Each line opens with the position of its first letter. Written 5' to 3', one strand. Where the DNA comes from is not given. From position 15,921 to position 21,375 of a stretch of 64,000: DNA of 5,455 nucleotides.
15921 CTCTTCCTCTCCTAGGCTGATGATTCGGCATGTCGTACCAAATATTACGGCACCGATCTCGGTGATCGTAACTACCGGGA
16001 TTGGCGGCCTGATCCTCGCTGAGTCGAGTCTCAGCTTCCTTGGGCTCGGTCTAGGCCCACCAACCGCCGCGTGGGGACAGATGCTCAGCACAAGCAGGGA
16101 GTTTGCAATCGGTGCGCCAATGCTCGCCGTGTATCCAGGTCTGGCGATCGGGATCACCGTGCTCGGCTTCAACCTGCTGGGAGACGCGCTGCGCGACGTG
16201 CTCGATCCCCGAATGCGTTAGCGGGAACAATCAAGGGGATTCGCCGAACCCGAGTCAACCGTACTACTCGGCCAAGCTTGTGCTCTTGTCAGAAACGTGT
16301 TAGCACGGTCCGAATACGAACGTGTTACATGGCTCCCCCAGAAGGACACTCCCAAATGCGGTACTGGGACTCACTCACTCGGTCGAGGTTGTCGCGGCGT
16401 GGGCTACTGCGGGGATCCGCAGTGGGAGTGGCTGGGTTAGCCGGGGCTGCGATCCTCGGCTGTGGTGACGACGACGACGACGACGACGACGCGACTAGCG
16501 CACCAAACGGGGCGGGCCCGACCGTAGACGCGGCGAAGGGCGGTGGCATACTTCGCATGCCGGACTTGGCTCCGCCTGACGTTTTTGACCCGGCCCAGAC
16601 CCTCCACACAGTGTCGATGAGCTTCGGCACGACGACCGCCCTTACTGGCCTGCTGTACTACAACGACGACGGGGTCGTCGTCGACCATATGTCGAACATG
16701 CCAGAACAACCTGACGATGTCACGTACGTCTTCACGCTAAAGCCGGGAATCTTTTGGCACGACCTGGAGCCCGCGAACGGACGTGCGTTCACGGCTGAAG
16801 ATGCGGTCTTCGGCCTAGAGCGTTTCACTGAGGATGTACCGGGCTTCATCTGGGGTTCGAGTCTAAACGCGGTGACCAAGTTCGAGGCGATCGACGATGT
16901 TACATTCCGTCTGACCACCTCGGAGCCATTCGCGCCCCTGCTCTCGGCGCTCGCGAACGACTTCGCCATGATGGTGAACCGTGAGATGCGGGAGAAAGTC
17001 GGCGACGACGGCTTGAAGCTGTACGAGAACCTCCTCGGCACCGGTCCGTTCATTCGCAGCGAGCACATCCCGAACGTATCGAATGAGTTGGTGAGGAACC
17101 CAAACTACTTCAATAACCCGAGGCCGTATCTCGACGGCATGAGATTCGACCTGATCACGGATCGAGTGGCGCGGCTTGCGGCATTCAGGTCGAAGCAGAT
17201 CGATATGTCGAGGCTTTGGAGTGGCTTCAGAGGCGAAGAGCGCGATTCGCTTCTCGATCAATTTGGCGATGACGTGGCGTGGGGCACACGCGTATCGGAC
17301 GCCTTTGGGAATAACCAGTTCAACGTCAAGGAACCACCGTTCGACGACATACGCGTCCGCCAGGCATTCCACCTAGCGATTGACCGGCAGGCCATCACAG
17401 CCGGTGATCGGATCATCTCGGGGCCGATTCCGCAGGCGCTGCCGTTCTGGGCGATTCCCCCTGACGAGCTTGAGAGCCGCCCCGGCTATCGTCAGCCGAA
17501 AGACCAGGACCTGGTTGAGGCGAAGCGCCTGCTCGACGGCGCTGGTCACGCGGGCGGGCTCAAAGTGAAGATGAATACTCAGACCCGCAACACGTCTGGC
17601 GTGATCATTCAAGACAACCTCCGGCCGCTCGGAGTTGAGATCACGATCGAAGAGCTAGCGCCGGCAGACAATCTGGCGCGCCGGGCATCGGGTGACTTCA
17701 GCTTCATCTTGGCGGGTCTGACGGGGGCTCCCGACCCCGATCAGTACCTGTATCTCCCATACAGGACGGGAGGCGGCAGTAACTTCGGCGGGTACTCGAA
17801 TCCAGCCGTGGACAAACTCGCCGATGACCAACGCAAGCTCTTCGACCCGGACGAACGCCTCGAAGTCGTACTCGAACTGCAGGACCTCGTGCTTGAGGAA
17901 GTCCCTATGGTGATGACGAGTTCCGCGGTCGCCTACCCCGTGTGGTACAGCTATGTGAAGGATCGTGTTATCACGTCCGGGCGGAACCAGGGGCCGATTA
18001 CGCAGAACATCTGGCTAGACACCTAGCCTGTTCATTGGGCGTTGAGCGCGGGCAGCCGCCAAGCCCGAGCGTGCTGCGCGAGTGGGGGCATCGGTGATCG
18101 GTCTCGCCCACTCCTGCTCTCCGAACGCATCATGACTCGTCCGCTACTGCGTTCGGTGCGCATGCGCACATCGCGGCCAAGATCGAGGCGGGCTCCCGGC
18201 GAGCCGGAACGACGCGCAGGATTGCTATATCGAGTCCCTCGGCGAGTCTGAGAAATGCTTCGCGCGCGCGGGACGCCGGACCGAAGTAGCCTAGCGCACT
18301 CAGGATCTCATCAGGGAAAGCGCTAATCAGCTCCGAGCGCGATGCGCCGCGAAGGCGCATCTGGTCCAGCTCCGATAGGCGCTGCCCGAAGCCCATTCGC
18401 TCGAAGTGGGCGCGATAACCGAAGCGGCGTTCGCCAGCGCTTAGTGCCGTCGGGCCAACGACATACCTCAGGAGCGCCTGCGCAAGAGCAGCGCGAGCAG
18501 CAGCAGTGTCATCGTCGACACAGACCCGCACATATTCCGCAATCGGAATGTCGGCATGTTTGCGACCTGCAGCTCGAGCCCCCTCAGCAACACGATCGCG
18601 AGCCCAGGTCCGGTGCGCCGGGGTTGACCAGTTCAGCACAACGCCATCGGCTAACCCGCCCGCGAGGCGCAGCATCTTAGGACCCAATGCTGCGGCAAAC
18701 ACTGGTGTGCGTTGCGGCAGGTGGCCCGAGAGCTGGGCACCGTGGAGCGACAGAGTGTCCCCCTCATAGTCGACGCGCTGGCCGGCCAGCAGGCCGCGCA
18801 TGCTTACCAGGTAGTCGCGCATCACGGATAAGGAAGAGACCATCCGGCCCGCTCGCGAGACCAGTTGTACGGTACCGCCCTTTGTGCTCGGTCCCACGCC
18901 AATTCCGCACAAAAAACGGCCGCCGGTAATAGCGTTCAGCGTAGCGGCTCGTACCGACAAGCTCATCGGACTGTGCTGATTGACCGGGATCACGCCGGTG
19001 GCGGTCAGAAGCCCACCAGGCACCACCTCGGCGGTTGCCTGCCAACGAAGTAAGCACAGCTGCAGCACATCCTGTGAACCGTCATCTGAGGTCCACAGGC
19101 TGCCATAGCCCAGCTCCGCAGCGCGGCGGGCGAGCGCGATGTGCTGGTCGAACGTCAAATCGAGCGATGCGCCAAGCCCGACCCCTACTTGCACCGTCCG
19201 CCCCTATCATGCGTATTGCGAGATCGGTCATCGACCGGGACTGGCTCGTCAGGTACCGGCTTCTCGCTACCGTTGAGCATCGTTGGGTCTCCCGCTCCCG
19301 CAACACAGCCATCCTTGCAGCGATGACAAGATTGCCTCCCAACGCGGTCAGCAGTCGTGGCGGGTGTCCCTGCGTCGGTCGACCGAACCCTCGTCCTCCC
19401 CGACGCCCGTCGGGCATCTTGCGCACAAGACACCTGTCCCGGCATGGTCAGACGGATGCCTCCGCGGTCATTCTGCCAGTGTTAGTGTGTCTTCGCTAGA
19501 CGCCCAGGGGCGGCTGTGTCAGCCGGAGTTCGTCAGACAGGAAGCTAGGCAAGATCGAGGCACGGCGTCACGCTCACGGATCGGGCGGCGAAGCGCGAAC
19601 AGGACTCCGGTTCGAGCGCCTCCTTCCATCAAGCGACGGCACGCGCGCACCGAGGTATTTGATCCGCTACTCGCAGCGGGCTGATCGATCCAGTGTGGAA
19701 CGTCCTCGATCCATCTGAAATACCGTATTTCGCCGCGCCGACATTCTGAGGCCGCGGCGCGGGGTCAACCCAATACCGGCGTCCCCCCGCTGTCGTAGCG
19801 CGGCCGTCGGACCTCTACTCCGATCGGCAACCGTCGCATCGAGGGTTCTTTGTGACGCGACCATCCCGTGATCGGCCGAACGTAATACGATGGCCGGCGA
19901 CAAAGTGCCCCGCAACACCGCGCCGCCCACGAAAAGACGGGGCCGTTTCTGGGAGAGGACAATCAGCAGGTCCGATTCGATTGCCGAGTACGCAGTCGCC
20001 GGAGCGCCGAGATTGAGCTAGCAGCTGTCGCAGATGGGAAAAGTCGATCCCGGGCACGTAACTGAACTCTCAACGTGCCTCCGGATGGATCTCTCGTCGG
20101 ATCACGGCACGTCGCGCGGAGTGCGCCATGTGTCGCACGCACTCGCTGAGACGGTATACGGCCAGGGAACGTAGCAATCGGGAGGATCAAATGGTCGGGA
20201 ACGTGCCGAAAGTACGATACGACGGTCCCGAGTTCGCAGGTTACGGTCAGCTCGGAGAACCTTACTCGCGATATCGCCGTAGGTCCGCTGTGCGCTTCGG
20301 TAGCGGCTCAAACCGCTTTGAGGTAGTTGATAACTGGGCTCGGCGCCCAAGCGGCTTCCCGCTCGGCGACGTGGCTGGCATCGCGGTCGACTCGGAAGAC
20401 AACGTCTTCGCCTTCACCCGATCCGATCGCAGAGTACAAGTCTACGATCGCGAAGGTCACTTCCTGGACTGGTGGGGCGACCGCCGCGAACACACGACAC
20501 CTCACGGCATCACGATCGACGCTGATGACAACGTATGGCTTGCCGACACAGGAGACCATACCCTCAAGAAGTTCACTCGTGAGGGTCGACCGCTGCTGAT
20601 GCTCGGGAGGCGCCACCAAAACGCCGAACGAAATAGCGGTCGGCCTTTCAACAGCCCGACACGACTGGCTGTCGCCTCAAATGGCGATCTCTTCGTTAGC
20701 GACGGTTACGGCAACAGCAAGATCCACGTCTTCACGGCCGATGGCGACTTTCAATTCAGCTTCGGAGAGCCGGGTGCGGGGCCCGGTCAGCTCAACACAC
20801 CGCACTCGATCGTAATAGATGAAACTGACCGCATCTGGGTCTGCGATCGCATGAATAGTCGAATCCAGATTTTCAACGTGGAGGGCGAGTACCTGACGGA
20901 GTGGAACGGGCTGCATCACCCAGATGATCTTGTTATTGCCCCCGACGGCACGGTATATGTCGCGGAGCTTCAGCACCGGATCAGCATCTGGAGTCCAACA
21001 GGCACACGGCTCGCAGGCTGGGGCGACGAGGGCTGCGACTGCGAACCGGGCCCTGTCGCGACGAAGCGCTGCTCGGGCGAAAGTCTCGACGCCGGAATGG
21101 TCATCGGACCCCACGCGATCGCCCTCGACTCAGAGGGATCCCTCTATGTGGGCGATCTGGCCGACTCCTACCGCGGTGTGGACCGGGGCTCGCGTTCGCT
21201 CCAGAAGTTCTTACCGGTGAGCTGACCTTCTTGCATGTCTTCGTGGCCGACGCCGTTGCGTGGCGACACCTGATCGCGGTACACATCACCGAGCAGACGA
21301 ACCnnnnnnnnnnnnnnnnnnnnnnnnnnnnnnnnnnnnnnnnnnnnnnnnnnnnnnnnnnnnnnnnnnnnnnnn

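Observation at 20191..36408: Large CoA-transferase/crotonase/LLM catabolic cluster of unknown substrate flanked by inverted NHL beta-propeller paralogs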

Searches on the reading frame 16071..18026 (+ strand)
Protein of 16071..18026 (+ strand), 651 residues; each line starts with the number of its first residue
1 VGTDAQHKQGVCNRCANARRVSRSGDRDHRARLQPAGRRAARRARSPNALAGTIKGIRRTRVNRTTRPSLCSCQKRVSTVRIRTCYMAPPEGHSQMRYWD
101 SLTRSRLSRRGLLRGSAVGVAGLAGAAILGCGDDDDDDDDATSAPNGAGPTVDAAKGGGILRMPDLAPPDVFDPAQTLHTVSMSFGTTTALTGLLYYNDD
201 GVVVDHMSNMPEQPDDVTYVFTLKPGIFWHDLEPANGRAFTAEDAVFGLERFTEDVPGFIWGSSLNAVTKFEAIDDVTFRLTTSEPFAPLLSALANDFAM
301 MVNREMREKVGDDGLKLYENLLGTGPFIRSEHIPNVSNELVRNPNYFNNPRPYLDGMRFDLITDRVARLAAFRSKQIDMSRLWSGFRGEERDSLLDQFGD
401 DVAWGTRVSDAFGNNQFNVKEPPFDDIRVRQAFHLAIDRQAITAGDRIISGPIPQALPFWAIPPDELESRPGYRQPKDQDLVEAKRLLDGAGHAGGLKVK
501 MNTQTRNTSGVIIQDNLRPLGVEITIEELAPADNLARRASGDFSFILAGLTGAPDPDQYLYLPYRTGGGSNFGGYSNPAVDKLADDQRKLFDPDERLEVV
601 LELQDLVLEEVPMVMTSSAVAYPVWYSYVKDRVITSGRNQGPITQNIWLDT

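Call 4: search_protein_families(library=pfam, proteins=[window:16071-18026:+])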
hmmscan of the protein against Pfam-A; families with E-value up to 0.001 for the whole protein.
window:16071-18026:+ (651 aa): 1 family
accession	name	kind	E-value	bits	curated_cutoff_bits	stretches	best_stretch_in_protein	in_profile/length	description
PF00496.27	SBP_bac_5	-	5e-58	197.4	32.4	1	213-570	13-367/368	Bacterial extracellular solute-binding proteins, family 5 Middle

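Call 49: search_protein_families(library=ncbifam, proteins=[window:16071-18026:+], max_evalue=0.00001)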
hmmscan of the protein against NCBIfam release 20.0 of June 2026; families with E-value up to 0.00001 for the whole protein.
window:16071-18026:+ (651 aa): 10 families
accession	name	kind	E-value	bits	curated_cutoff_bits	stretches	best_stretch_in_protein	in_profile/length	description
TIGR02294.1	nickel_nikA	equivalog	6.5e-26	90.9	393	1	192-559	37-410/501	nickel ABC transporter substrate-binding protein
NF045468.1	Opp5A_nikA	equivalog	1.7e-22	79.6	600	1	172-633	31-469/488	nickel ABC transporter substrate-binding protein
NF011684.0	PRK15104.1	equivalog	6.3e-19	68.1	947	1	270-633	161-516/543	oligopeptide ABC transporter substrate-binding protein OppA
NF045467.1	Opp4A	equivalog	4.3e-18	64.9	650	1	156-493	33-380/556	oligopeptide ABC transporter substrate-binding protein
NF043070.1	DppA_dipep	equivalog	1e-17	63.9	1005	1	214-633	86-520/535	dipeptide ABC transporter periplasmic-binding protein DppA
NF011942.0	PRK15413.1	equivalog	1.2e-14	53.9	594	1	213-503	82-353/512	glutathione ABC transporter substrate-binding protein GsiB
NF007287.0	PRK09755.1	equivalog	3.1e-11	42.8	1098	1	189-444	62-323/535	ABC transporter substrate-binding protein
TIGR04028.1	SBP_KPN_01854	hypoth_equivalog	6.5e-10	38.2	468.5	1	209-496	51-334/509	TIGR04028 family ABC transporter substrate-binding protein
NF047575.1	opine_bind_CntA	exception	7.9e-10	37.9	800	1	214-492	89-359/535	staphylopine-dependent metal ABC transporter substrate-binding lipoprotein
NF011689.0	PRK15109.1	equivalog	3.1e-09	36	560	1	217-624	94-515/547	ABC transporter substrate-binding protein SapA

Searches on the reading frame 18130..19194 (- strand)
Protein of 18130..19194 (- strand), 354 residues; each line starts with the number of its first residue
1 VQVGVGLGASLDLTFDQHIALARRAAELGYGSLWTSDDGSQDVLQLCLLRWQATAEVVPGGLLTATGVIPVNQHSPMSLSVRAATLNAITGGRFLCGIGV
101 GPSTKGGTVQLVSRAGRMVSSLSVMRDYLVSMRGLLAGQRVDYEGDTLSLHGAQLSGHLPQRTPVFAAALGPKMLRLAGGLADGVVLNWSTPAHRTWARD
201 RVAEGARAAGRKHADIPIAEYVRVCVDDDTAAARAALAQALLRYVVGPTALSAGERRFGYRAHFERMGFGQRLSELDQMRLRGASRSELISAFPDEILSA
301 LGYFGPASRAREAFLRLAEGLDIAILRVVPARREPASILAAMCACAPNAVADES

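Call 4: search_protein_families(library=pfam, proteins=[window:18130-19194:-])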
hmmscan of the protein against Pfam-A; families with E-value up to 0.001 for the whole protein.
window:18130-19194:- (354 aa): 1 family
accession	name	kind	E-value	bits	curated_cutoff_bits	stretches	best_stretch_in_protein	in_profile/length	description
PF00296.26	Bac_luciferase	-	9.3e-41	140.6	27.9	1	13-319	20-309/314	Luciferase-like monooxygenase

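Call 49: search_protein_families(library=ncbifam, proteins=[window:18130-19194:-], max_evalue=0.00001)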
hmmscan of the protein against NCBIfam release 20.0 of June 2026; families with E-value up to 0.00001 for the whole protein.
window:18130-19194:- (354 aa): 19 families
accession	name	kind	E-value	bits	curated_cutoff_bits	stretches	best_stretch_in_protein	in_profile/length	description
TIGR03841.1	F420_Rv3093c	subfamily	7.2e-37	127.4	213.65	1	8-322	2-290/298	LLM class F420-dependent oxidoreductase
TIGR03564.1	F420_MSMEG_4879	subfamily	1.2e-30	107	234.25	1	19-244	2-218/265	TIGR03564 family F420-dependent LLM class oxidoreductase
NF002619.0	PRK02271.1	equivalog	1.4e-30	106.7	276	1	65-247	59-235/329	5,10-methylenetetrahydromethanopterin reductase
TIGR04024.1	F420_NP1902A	hypoth_equivalog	1.5e-27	96.2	345.4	1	15-319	14-301/330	TIGR04024 family LLM class F420-dependent oxidoreductase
TIGR03555.1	F420_mer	equivalog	4.1e-27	95.4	348.7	1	65-245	57-232/325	5,10-methylenetetrahydromethanopterin reductase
TIGR03559.1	F420_Rv3520c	subfamily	1e-22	80.6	335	1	14-319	11-316/325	LLM class F420-dependent oxidoreductase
TIGR03620.1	F420_MSMEG_4141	subfamily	1.7e-19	70.3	219.8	1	17-261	19-216/280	TIGR03620 family F420-dependent LLM class oxidoreductase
TIGR03857.1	F420_MSMEG_2249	hypoth_equivalog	6.3e-19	68.4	218.4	1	17-238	15-228/329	TIGR03857 family LLM class F420-dependent oxidoreductase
TIGR03842.1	F420_CPS_4043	hypoth_equivalog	2.1e-18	66.5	295.45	1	17-234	14-216/329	TIGR03842 family LLM class F420-dependent oxidoreductase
TIGR03619.1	F420_Rv2161c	subfamily_domain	6.1e-17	62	166.9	1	63-237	61-232/247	TIGR03619 family F420-dependent LLM class oxidoreductase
TIGR03617.1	F420_MSMEG_2256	subfamily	4.1e-15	55.5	278.15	1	22-330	1-301/318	TIGR03617 family F420-dependent LLM class oxidoreductase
TIGR04465.1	ArgArg_F420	equivalog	2.7e-13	49.7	470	1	12-245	56-288/364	F420-dependent hydroxymycolic acid dehydrogenase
TIGR03621.1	F420_MSMEG_2516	subfamily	1.3e-12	47.5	213.15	1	15-241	13-239/295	TIGR03621 family F420-dependent LLM class oxidoreductase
TIGR03554.1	F420_G6P_DH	equivalog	1.1e-11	44.4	420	1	63-233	68-240/331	glucose-6-phosphate dehydrogenase (coenzyme-F420)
TIGR03557.1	F420_G6P_family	subfamily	1.1e-10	41.1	210.4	1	65-252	67-241/316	TIGR03557 family F420-dependent LLM class oxidoreductase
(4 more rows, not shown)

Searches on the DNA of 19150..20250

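Call 90: search_rna_families(source=window, start=19150, end=20250, threshold=evalue, max_evalue=0.1)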
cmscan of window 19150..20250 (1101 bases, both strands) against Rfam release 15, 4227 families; matches with E-value up to 0.1: 0.
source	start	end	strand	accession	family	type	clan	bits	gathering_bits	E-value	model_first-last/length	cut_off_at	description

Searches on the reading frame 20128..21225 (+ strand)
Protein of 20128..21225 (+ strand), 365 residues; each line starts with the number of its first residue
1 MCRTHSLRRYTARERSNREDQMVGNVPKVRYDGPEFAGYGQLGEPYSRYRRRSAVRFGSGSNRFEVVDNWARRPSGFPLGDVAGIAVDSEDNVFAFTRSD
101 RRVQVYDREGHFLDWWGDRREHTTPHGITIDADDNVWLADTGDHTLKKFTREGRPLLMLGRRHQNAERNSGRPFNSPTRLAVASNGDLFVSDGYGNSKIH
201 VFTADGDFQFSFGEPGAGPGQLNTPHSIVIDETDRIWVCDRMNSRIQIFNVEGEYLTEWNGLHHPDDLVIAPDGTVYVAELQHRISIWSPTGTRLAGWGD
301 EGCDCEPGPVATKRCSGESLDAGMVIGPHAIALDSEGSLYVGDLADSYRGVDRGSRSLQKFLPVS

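Call 3: search_protein_families(library=pfam, proteins=[window:20128-21225:+])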
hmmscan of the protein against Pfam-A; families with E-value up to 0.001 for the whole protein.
window:20128-21225:+ (365 aa): 7 families
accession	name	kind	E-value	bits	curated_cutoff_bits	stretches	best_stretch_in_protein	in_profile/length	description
PF01436.27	NHL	-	3e-29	100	20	3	222-249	1-28/28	NHL repeat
PF08450.18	SGL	-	1.1e-10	42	26.3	0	122-154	183-215/246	SMP-30/Gluconolactonase/LRE-like region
PF17170.10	DUF5128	-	1.1e-10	41.6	22.9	1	184-258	52-127/321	6-bladed beta-propeller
PF25021.1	TEN_NHL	-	2.4e-08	33.8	27.1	0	311-344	17-49/357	Teneurin NHL domain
PF24684.1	Vgb_lyase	-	5.5e-07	29.1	50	0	221-285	221-287/290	Virginiamycin B lyase family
PF06739.17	SBBP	-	7.9e-07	29.4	20.5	0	118-136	8-26/38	Beta-propeller repeat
PF07494.17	Reg_prop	-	9.3e-06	25.7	20.4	0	329-342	8-21/24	Two component regulator propeller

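Call 15: search_protein_families(library=ncbifam, proteins=[window:20128-21225:+], max_evalue=0.00001)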
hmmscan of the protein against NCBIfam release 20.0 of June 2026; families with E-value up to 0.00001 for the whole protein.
window:20128-21225:+ (365 aa): 2 families
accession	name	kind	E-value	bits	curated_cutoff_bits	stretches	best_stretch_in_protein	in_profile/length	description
NF035926.1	scyF_NHL_VPEP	equivalog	3e-35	122.1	350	1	122-260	151-284/376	scytonemin biosynthesis PEP-CTERM protein ScyF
NF047780.1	LIC12708_fam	subfamily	5.2e-09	35.5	150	0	133-253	66-212/391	LIC_12708 family protein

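Call 82: search_solved_structures(query=window:20191-21225:+, max_evalue=0.00001)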
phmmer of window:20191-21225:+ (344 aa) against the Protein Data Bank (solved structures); distinct sequences matched with E-value up to 0.00001: 41.
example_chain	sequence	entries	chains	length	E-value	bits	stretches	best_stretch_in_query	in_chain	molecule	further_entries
6d69_A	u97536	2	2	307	1.6e-35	125.9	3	178-240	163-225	NHL Repeat Region of D. melanogaster Thin | Thin, isoform D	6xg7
8j72_A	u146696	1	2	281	1.3e-31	113.1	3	151-261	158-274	E3 ubiquitin-protein ligase TRIM71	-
6fpt_A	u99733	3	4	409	7.2e-31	110.7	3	151-260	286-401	E3 ubiquitin-protein ligase TRIM71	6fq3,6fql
7qrw_A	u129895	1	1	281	2.5e-30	108.9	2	104-260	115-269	Isoform 4 of Tripartite motif-containing protein 3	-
9jur_A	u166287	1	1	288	2.7e-30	108.8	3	151-261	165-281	E3 ubiquitin-protein ligase TRIM71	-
7qrx_A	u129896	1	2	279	2.7e-30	108.8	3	154-236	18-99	E3 ubiquitin-protein ligase TRIM71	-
7b96_A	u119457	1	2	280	2.3e-28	102.4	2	104-260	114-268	Isoform 2 of Tripartite motif-containing protein 2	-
7b2r_A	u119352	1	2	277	2.5e-28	102.3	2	104-260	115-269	Tripartite motif-containing protein 2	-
7qrv_A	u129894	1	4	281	2.5e-28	102.3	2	104-260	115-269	Tripartite motif-containing protein 2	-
3fvz_A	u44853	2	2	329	9e-26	93.9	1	102-232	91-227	Peptidyl-glycine alpha-amidating monooxygenase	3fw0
5wm0_A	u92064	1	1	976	6.8e-24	87.7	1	102-232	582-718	Peptidyl-glycine alpha-amidating monooxygenase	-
6i39_A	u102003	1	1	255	4.3e-22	81.8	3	103-258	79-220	v31Pizza6-AYW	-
6i3a_A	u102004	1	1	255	2.6e-21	79.2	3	103-258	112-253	v22Pizza6-AYW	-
7zqg_A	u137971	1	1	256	6.7e-20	74.6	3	153-260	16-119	Pizza6-KSH-TSH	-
4zlr_A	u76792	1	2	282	1.2e-19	73.8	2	62-187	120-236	Brain tumor protein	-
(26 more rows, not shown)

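Call 102: search_protein_representatives(protein=window:20191-21225:+)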
Query: 344 residues. Proteins with E-value up to 0.001 (for the whole library): 91546; up to 1e-10: 41165; up to 1e-30: 5777. The best 150 are listed.
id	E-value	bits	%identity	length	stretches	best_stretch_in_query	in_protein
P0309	2.8e-234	793.2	35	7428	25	59-241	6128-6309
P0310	5.3e-198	673.8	35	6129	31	102-238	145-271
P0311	1.9e-190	648.9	34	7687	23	89-228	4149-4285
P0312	5.6e-184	627.7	30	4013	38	102-229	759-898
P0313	5.8e-163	558.5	35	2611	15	64-281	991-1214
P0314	4.8e-159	545.6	31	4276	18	57-239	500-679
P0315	1.3e-156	537.7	30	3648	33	100-264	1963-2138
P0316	2.2e-152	523.7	33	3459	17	100-282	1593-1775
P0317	2.8e-146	503.6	37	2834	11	102-238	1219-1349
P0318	3.2e-145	500.2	35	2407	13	102-238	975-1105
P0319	1.0e-138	478.8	30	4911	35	101-265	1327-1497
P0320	2.2e-135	467.7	34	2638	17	103-270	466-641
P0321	4.7e-135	466.7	31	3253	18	62-271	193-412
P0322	3.6e-132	457.2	37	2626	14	105-238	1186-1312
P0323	1.0e-130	452.4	34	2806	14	64-235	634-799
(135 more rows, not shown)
